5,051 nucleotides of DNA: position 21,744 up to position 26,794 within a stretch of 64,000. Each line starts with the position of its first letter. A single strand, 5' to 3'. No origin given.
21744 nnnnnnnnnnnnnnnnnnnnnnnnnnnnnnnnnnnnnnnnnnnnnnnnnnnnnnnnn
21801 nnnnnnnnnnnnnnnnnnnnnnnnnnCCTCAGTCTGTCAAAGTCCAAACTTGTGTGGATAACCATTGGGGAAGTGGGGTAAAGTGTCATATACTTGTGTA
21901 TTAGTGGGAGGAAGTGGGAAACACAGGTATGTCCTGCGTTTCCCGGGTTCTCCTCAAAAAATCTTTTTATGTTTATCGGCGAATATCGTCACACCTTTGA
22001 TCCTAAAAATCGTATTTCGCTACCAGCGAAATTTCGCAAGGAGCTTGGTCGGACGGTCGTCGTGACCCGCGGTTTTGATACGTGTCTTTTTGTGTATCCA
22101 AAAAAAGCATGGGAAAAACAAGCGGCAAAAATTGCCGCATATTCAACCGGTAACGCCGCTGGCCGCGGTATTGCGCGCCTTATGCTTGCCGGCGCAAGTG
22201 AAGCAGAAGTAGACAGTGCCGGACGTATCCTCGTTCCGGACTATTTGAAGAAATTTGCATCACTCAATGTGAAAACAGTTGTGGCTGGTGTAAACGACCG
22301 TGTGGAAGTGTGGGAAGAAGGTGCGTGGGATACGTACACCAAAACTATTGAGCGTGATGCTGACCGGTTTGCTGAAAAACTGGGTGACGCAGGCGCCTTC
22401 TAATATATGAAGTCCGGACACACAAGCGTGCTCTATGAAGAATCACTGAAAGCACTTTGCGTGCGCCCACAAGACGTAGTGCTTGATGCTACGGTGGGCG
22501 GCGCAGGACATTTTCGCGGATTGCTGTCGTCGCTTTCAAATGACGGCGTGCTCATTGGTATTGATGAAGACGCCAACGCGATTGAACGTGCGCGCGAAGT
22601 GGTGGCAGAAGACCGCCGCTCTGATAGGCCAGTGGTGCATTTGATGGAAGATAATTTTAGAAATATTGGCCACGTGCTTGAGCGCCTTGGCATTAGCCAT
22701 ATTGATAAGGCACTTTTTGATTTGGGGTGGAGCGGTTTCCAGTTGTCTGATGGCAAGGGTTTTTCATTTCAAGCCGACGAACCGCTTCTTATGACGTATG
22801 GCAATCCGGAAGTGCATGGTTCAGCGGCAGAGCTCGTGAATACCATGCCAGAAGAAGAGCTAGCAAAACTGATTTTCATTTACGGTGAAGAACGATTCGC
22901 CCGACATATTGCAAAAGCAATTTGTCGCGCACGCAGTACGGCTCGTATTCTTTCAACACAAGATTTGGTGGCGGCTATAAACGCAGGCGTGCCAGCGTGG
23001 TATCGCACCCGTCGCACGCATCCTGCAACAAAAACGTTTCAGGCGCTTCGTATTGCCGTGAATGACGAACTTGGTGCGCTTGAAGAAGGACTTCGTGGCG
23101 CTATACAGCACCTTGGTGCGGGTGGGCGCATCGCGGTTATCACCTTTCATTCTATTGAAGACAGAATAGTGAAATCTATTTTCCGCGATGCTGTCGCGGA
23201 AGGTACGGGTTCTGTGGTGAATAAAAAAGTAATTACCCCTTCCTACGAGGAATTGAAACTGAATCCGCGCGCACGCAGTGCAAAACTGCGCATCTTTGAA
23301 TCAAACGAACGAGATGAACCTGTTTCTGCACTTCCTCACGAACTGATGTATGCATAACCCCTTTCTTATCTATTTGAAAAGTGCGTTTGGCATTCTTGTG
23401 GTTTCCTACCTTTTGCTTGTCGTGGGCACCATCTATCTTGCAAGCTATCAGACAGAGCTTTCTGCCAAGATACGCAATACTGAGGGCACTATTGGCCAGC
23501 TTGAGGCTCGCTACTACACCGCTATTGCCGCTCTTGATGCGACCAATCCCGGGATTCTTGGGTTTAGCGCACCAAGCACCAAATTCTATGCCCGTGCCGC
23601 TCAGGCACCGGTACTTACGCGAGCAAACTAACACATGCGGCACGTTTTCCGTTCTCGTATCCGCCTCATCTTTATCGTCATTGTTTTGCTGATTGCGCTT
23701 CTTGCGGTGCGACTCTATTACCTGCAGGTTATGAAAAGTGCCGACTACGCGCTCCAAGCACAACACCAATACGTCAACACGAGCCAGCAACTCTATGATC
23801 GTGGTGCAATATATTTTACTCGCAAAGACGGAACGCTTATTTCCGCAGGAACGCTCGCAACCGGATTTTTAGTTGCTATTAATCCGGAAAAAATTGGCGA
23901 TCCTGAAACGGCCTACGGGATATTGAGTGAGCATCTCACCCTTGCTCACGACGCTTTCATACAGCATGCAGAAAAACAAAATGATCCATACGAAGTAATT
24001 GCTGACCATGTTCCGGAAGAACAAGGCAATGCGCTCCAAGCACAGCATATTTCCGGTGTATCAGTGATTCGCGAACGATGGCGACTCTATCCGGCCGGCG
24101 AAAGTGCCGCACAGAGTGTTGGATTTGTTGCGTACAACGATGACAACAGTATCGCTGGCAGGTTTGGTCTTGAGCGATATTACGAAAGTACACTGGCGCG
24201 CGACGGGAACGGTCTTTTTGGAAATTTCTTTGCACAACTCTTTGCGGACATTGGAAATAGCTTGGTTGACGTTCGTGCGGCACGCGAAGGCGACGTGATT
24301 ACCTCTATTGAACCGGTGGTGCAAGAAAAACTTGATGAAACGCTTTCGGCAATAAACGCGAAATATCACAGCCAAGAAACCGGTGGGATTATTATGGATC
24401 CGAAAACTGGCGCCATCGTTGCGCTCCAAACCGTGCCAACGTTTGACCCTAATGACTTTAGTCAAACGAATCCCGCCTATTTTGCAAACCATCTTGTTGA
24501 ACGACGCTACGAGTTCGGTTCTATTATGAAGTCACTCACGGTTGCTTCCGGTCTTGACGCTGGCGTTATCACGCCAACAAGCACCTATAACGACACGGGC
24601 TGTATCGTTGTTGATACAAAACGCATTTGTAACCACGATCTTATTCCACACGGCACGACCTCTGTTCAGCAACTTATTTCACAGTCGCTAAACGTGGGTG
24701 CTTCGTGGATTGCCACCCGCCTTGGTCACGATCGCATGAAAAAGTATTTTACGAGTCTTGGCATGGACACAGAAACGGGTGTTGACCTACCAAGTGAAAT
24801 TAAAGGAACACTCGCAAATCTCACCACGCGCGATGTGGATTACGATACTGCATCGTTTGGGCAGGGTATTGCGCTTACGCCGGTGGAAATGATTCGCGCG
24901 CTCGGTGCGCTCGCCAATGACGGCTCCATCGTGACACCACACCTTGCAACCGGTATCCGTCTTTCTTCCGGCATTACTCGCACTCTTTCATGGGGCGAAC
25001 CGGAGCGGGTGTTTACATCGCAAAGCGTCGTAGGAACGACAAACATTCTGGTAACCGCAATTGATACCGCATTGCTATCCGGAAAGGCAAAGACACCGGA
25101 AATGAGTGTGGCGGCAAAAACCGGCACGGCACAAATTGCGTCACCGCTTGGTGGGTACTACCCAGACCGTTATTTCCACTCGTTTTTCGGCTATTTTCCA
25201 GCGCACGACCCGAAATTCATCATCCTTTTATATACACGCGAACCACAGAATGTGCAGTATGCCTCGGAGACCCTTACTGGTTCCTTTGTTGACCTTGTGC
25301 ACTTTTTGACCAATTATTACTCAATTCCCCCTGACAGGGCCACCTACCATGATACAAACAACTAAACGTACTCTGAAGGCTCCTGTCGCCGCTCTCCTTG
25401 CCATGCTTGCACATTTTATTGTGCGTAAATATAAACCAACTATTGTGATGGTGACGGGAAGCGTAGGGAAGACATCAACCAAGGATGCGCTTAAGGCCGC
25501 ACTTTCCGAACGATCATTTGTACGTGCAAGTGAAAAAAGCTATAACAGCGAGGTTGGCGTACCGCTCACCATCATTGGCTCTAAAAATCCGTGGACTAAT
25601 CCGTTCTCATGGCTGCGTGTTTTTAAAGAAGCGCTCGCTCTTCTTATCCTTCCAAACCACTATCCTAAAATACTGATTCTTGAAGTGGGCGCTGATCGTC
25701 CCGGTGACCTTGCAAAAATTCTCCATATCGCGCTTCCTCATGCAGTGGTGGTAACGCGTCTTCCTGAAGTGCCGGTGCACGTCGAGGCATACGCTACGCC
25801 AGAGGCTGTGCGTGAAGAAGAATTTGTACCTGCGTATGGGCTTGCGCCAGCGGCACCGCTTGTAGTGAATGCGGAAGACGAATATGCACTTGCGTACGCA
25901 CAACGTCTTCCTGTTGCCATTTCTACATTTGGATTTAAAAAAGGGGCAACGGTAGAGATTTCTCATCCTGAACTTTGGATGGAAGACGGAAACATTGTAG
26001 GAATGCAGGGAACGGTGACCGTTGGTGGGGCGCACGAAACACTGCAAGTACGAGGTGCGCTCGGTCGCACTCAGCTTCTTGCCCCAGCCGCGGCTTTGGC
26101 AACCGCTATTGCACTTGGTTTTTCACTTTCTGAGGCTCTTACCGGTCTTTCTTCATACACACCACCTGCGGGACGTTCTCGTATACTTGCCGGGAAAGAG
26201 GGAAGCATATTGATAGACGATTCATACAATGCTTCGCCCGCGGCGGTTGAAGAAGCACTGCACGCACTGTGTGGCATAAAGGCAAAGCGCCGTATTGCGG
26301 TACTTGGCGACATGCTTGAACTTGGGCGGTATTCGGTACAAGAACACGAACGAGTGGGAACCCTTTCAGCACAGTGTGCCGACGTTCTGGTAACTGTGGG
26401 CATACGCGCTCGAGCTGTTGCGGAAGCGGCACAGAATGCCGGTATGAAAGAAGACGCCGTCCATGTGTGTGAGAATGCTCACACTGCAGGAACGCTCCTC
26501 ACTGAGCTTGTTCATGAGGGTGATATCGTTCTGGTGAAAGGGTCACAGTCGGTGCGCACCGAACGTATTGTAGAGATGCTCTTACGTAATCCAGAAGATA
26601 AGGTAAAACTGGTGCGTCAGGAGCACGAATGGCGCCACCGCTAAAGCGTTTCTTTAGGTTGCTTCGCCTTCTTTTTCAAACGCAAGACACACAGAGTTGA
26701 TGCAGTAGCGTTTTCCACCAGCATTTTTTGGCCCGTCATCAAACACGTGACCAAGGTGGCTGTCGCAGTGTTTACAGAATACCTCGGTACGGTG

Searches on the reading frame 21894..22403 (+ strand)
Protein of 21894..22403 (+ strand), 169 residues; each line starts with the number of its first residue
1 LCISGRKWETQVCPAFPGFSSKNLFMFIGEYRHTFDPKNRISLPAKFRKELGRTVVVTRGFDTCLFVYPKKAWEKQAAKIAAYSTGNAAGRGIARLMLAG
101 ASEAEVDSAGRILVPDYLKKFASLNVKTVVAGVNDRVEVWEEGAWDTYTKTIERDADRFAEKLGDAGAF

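Call 8: search_protein_families(library=pfam, proteins=[window:21894-22403:+], max_evalue=0.001)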
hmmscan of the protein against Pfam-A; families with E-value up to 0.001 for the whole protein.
window:21894-22403:+ (169 aa): 1 family
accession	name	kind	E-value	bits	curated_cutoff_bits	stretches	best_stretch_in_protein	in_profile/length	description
PF02381.23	MraZ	-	1.7e-34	118.1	23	2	26-94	1-70/72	MraZ protein, putative antitoxin-like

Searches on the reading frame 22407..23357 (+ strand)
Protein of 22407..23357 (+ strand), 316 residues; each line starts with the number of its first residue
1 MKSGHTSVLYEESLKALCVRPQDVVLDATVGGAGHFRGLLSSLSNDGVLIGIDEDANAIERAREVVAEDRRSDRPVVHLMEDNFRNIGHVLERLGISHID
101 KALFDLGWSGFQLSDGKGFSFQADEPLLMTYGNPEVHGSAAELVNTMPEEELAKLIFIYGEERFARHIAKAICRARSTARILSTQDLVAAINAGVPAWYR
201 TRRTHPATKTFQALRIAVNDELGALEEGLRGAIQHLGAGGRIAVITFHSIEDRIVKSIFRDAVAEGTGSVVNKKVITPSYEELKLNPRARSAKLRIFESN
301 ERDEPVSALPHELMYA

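Call 8: search_protein_families(library=pfam, proteins=[window:22407-23357:+], max_evalue=0.001)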
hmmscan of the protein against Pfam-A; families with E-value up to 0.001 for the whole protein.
window:22407-23357:+ (316 aa): 1 family
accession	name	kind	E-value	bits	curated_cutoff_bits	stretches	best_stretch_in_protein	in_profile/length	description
PF01795.25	Methyltransf_5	-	3.2e-89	299.9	27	1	3-299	2-308/309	MraW methylase family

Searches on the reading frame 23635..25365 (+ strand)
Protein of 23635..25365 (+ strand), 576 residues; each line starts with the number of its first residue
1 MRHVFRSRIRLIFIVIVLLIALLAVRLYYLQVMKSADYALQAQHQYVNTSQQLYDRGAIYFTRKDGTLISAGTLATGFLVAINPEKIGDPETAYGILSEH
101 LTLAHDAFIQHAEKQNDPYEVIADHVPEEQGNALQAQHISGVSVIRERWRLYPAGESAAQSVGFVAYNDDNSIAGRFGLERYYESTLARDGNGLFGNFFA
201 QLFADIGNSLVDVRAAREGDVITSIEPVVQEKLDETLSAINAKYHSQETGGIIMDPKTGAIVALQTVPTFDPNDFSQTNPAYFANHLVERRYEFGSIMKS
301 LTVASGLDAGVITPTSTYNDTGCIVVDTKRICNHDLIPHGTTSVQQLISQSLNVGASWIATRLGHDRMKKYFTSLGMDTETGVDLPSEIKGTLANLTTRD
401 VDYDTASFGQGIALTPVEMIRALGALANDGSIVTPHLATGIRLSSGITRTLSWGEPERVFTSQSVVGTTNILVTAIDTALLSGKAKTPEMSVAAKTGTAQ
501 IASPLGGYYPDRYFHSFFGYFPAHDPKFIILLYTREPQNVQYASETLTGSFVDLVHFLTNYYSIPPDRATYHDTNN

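Call 8: search_protein_families(library=pfam, proteins=[window:23635-25365:+], max_evalue=0.001)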
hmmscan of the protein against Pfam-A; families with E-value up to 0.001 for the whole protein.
window:23635-25365:+ (576 aa): 2 families
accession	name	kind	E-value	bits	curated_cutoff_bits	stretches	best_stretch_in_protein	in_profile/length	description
PF00905.27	Transpeptidase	-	2.2e-58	198.3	22.1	1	252-546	4-288/299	Penicillin binding protein transpeptidase domain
PF03717.20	PBP_dimer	-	4.9e-06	27.5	24.4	1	107-187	59-158/180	Penicillin-binding Protein dimerisation domain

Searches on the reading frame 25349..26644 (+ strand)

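Call 8: search_protein_families(library=pfam, proteins=[window:25349-26644:+], max_evalue=0.001)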
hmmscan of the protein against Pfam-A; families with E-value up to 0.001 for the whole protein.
window:25349-26644:+ (431 aa): 2 families
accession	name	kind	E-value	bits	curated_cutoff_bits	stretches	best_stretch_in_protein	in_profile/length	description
PF02875.26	Mur_ligase_C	-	3.4e-19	70.4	28.4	1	275-399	1-126/127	Mur ligase, glutamate ligase domain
PF08245.18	Mur_ligase_M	-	1e-12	48.9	24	1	35-202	1-154/200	Mur ligase middle domain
